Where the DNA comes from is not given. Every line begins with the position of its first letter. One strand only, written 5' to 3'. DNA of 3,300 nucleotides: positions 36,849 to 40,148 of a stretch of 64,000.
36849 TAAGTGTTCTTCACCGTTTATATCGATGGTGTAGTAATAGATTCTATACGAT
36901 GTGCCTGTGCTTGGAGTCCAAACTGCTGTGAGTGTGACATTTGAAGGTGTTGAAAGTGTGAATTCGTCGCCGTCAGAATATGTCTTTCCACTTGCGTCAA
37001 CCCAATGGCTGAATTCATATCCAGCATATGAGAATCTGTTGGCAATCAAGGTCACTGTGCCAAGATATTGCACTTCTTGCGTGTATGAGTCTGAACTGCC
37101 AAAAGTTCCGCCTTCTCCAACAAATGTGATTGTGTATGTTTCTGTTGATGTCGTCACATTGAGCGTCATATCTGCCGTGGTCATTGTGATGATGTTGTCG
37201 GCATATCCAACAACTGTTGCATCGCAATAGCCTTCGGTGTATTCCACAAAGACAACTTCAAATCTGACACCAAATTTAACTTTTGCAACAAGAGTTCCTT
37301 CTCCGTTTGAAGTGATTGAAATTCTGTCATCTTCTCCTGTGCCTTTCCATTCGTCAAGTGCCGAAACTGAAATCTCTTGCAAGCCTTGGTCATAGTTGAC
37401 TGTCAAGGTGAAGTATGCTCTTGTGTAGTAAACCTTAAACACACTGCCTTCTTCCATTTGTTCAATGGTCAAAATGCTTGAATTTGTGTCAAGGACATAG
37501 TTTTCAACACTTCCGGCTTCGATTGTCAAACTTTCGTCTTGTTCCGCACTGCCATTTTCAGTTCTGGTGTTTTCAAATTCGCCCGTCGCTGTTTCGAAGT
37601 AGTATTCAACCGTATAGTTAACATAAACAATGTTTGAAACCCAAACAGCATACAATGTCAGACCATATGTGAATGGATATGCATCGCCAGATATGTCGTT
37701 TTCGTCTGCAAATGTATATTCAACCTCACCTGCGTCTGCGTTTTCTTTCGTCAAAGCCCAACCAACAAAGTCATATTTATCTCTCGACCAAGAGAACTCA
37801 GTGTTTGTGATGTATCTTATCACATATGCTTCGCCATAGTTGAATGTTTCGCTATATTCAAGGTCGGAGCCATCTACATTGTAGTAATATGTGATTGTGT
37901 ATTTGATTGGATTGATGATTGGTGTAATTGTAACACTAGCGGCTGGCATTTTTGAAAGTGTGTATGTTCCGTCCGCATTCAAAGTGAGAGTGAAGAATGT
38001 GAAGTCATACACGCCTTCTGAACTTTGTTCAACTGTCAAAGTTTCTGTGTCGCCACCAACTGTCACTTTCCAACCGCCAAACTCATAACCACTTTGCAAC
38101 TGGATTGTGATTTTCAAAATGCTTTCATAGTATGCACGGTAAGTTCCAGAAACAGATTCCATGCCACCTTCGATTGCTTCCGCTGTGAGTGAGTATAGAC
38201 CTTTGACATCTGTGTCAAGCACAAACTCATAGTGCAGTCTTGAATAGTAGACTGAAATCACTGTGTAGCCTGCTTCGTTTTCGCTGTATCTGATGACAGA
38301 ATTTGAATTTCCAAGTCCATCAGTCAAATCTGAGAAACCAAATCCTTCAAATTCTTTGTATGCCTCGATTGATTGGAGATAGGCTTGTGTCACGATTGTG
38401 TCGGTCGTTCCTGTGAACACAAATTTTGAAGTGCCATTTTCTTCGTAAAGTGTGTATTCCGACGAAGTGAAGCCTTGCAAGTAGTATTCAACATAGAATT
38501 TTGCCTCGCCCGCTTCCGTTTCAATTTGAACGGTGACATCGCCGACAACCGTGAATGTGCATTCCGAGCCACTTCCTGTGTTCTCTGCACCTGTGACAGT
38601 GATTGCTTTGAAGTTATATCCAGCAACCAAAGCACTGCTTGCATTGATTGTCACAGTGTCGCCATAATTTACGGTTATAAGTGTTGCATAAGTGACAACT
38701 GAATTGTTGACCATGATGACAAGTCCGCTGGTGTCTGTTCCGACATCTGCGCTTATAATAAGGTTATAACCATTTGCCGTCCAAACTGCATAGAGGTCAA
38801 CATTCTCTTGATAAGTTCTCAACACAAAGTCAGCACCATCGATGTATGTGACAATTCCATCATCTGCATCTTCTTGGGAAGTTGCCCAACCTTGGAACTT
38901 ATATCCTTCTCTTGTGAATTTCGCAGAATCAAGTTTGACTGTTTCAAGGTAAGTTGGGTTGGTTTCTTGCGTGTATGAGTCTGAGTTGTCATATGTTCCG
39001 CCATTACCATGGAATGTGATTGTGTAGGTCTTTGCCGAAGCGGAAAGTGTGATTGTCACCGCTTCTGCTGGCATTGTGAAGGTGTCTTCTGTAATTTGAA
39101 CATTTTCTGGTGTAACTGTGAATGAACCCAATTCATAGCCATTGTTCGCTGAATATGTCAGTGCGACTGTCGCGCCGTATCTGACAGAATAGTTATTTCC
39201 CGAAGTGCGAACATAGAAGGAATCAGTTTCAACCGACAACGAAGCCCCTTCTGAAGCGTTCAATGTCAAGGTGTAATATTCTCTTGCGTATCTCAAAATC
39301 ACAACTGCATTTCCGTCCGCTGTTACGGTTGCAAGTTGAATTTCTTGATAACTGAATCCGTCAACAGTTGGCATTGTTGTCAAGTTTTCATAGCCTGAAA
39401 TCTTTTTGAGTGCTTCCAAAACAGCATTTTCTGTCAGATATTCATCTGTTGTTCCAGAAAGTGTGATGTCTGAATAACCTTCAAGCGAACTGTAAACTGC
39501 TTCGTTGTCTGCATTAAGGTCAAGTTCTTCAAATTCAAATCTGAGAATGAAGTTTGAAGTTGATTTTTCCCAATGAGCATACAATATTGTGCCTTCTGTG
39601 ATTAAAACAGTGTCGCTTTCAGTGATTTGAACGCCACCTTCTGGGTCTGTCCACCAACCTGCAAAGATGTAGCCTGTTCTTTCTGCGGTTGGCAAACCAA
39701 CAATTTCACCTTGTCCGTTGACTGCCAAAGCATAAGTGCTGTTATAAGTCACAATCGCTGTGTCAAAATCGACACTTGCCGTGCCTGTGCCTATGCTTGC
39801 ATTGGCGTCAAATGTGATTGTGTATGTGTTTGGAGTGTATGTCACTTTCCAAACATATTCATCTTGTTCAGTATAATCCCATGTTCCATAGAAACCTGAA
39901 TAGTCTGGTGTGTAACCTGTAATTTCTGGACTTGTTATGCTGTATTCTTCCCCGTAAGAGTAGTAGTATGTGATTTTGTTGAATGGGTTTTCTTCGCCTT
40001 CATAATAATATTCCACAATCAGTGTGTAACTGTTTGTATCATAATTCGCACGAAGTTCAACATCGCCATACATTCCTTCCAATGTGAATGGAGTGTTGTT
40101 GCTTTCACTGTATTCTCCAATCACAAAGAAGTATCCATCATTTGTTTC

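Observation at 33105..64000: Uninterrupted >30.9 kb ORF: a surface protein of more than 10,297 residues, still open at the window edge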

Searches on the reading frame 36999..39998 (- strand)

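Call 28: search_protein_families(library=pfam, proteins=[window:36999-39998:-], max_evalue=0.1)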
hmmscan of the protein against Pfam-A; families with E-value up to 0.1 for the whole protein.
window:36999-39998:- (1000 aa): 2 families
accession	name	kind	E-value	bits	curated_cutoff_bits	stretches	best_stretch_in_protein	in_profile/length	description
PF09479.16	Flg_new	-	1.2e-23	83.5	27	3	59-142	1-65/65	Listeria-Bacteroides repeat domain (List_Bact_rpt)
PF18998.6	Flg_new_2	-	4.5e-12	46.2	23.6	2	242-317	1-66/73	Divergent InlB B-repeat domain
